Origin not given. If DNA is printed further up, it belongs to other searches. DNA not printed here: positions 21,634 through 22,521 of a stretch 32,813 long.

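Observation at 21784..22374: Bpt/ATE-like aminoacyl-tRNA transferase wedged between murE and the Mpl-like ligase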

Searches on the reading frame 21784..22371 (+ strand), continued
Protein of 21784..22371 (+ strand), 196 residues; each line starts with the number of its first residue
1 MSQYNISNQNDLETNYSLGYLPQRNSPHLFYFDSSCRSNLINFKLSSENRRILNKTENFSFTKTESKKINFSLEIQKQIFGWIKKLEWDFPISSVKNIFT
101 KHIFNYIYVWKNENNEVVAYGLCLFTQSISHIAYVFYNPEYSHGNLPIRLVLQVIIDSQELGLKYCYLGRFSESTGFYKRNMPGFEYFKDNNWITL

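Call 64: find_encoding_contigs(protein=P0372, flank=8000, max_places=2)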
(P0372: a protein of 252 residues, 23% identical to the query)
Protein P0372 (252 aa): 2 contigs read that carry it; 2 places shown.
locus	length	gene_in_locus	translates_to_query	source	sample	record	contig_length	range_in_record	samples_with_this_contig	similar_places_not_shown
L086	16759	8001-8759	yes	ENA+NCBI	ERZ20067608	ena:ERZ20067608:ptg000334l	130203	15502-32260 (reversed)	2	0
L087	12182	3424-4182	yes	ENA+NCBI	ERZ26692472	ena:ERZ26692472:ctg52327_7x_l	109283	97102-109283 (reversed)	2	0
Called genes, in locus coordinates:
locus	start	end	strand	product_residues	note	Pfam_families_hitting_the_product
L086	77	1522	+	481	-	PF19295:SufBD_N, PF01458:SUFBD_core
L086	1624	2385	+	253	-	PF02463:SMC_N (faint), PF00005:ABC_tran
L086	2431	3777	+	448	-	PF19295:SufBD_N, PF01458:SUFBD_core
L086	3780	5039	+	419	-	PF00266:Aminotran_5, PF01053:Cys_Met_Meta_PP (faint), PF01212:Beta_elim_lyase (weak)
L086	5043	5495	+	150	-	PF02657:SufE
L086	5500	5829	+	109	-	PF01883:FeS_assembly_P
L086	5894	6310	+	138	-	PF06491:Disulph_isomer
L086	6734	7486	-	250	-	PF14734:DUF4469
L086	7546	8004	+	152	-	PF05163:DinB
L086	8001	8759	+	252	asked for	PF13480:Acetyltransf_6, PF04377:ATE_C (weak)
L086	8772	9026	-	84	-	-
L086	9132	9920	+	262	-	PF13489:Methyltransf_23, PF08241:Methyltransf_11, PF08242:Methyltransf_12, PF13649:Methyltransf_25, PF13847:Methyltransf_31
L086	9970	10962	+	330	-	PF00535:Glycos_transf_2, PF10111:Glyco_tranf_2_2, PF13641:Glyco_tranf_2_3, PF13632:Glyco_trans_2_3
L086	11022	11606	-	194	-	PF13628:DUF4142, PF03713:DUF305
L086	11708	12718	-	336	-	PF00535:Glycos_transf_2, PF10111:Glyco_tranf_2_2, PF13641:Glyco_tranf_2_3 (weak)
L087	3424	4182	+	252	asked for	PF13480:Acetyltransf_6, PF04377:ATE_C (weak)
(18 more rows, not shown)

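Call 70: find_encoding_contigs(protein=P0271, flank=10000, max_places=1)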
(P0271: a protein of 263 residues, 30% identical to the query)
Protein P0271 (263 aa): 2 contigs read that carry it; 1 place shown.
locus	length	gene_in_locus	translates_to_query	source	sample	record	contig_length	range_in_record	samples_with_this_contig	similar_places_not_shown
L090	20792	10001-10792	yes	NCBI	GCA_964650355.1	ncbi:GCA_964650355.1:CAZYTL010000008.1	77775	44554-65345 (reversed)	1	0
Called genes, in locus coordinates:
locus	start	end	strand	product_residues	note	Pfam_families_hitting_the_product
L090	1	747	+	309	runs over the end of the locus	PF00535:Glycos_transf_2, PF13641:Glyco_tranf_2_3, PF13632:Glyco_trans_2_3 (weak)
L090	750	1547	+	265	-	PF00535:Glycos_transf_2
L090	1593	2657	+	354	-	PF13439:Glyco_transf_4, PF00534:Glycos_transf_1, PF13692:Glyco_trans_1_4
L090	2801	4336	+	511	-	PF12844:HTH_19 (faint), PF13560:HTH_31, PF13744:HTH_37 (weak), PF01381:HTH_3, PF00275:EPSP_synthase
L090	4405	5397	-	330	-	PF00702:Hydrolase, PF13419:HAD_2, PF00293:NUDIX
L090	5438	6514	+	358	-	PF00144:Beta-lactamase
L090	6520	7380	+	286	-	PF01427:Peptidase_M15 (weak)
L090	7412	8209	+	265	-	PF02698:DUF218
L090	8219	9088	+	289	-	PF00535:Glycos_transf_2, PF13641:Glyco_tranf_2_3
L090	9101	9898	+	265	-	PF00535:Glycos_transf_2, PF10111:Glyco_tranf_2_2 (weak), PF13641:Glyco_tranf_2_3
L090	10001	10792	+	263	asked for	-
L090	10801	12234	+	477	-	PF01225:Mur_ligase, PF08245:Mur_ligase_M, PF02875:Mur_ligase_C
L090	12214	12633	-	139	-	-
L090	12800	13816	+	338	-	PF02646:RmuC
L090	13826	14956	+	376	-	PF00814:TsaD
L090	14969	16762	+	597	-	PF00580:UvrD-helicase, PF01443:Viral_helicase1 (faint), PF13245:AAA_19, PF13604:AAA_30 (faint), PF13087:AAA_12 (faint), PF13361:UvrD_C, PF13538:UvrD_C_2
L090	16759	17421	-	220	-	PF01458:SUFBD_core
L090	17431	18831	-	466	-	PF19295:SufBD_N, PF01458:SUFBD_core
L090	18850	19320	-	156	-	PF01243:PNPOx_N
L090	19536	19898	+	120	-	PF07883:Cupin_2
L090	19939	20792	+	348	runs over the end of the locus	PF01757:Acyl_transf_3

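Call 71: find_encoding_contigs(protein=P0369, flank=10000, max_places=1)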
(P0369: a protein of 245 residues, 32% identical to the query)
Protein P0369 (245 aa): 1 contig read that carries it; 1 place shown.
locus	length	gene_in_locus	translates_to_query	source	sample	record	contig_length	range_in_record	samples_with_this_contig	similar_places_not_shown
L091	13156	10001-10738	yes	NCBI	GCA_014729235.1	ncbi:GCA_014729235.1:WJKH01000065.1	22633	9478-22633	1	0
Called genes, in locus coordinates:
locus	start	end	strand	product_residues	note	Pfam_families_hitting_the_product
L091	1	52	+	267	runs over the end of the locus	-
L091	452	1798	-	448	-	PF02518:HATPase_c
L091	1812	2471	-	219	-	PF00072:Response_reg, PF00486:Trans_reg_C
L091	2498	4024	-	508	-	PF00092:VWA, PF13519:VWA_2, PF13768:VWA_3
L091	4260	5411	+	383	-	PF01820:Dala_Dala_lig_N, PF07478:Dala_Dala_lig_C, PF02222:ATP-grasp (faint), PF02786:CPSase_L_D2 (weak)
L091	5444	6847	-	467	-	PF08245:Mur_ligase_M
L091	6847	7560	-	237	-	PF12146:Hydrolase_4, PF20408:Abhydrolase_11 (faint), PF00561:Abhydrolase_1, PF12697:Abhydrolase_6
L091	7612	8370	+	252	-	PF02578:Cu-oxidase_4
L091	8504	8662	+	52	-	PF21344:Zn_ribbon_LysW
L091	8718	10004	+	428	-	PF08245:Mur_ligase_M, PF02875:Mur_ligase_C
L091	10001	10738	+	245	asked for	PF04377:ATE_C (weak)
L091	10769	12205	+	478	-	PF01225:Mur_ligase (weak), PF08245:Mur_ligase_M, PF02875:Mur_ligase_C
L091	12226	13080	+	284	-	PF00291:PALP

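Call 72: list_cluster_members(proteins=[P0122, P0190])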
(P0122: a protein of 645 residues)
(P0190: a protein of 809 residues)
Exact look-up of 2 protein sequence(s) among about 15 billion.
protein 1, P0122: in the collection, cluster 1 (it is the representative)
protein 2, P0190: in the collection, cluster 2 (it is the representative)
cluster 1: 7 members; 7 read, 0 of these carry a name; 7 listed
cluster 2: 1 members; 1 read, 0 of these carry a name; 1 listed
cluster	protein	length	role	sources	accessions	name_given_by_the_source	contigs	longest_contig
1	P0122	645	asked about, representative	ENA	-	-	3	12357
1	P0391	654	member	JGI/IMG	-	-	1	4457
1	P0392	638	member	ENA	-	-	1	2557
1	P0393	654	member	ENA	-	-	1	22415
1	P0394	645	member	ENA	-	-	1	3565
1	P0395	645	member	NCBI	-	-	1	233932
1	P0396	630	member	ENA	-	-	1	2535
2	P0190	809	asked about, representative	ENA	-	-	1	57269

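Call 74: find_encoding_contigs(protein=P0395, flank=10000, max_places=1)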
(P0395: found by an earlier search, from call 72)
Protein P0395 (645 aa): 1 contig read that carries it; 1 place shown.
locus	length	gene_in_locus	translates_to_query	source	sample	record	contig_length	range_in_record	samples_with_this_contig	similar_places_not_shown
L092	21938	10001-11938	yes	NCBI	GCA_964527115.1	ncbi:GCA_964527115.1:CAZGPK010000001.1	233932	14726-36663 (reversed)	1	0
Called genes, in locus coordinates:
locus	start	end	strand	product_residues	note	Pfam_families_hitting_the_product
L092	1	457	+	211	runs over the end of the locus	PF02397:Bac_transf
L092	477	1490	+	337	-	PF13196:DUF4012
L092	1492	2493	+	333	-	PF13196:DUF4012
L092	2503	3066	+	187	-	PF11967:RecO_N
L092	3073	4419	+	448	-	PF00587:tRNA-synt_2b, PF03129:HGTP_anticodon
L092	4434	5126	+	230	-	-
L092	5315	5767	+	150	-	PF02381:MraZ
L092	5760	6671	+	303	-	PF01795:Methyltransf_5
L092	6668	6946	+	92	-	-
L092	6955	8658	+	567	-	PF03717:PBP_dimer, PF00905:Transpeptidase, PF13354:Beta-lactamase2 (faint)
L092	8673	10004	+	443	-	PF08245:Mur_ligase_M, PF02875:Mur_ligase_C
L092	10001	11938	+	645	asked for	PF01225:Mur_ligase (weak), PF08245:Mur_ligase_M (weak), PF02875:Mur_ligase_C (weak)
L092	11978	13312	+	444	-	PF00275:EPSP_synthase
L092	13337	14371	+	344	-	PF00953:Glycos_transf_4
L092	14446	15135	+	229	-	-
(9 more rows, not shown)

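Call 79: search_protein_families(library=pfam, proteins=[L083:6592-8001:+, L091:5447-6847:-], max_evalue=0.01)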
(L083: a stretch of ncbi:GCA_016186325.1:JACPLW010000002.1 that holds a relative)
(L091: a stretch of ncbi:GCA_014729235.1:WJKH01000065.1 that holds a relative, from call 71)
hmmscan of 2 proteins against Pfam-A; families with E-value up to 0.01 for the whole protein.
L083:6592-8001:+ (470 aa): 3 families
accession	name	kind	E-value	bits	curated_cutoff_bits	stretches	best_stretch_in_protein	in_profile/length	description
PF08245.18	Mur_ligase_M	-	1.2e-16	61.8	24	1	117-300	3-198/200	Mur ligase middle domain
PF01225.30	Mur_ligase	-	6.6e-13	49.3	21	1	8-106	2-90/95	Mur ligase family, catalytic domain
PF02875.26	Mur_ligase_C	-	0.00042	21.6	28.4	1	342-451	18-127/127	Mur ligase, glutamate ligase domain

L091:5447-6847:- (467 aa): 2 families
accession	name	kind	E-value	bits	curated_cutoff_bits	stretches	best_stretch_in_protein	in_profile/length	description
PF08245.18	Mur_ligase_M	-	3.6e-16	60.2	24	1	141-254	2-122/200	Mur ligase middle domain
PF02875.26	Mur_ligase_C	-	0.00092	20.5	28.4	1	334-458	1-124/127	Mur ligase, glutamate ligase domain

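Call 86: search_protein_families(library=ncbifam, proteins=[L080:7547-7996:+, L080:8001-8759:+], max_evalue=0.001)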
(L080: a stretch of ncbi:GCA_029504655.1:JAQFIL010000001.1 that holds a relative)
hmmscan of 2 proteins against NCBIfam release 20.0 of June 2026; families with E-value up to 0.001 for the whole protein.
L080:7547-7996:+ (150 aa): 0 families

L080:8001-8759:+ (253 aa): 6 families
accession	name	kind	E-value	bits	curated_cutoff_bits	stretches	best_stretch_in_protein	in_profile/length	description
NF002343.0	PRK01305.1-4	equivalog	1.2e-11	44.3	267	1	58-224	72-243/256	arginyltransferase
NF002341.0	PRK01305.1-1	equivalog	1.9e-11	44.1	252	1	58-224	75-239/247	arginyltransferase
NF002346.0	PRK01305.2-3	equivalog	1.8e-09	37.4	170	1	58-203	80-222/247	arginyltransferase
NF002342.0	PRK01305.1-3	equivalog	2.9e-09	36.9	205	1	59-223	74-236/239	arginyltransferase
NF002345.0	PRK01305.2-2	equivalog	1.4e-08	35.1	246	1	57-211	67-218/230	arginyltransferase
NF002344.0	PRK01305.2-1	equivalog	2e-08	34.2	252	1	57-202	63-208/241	arginyltransferase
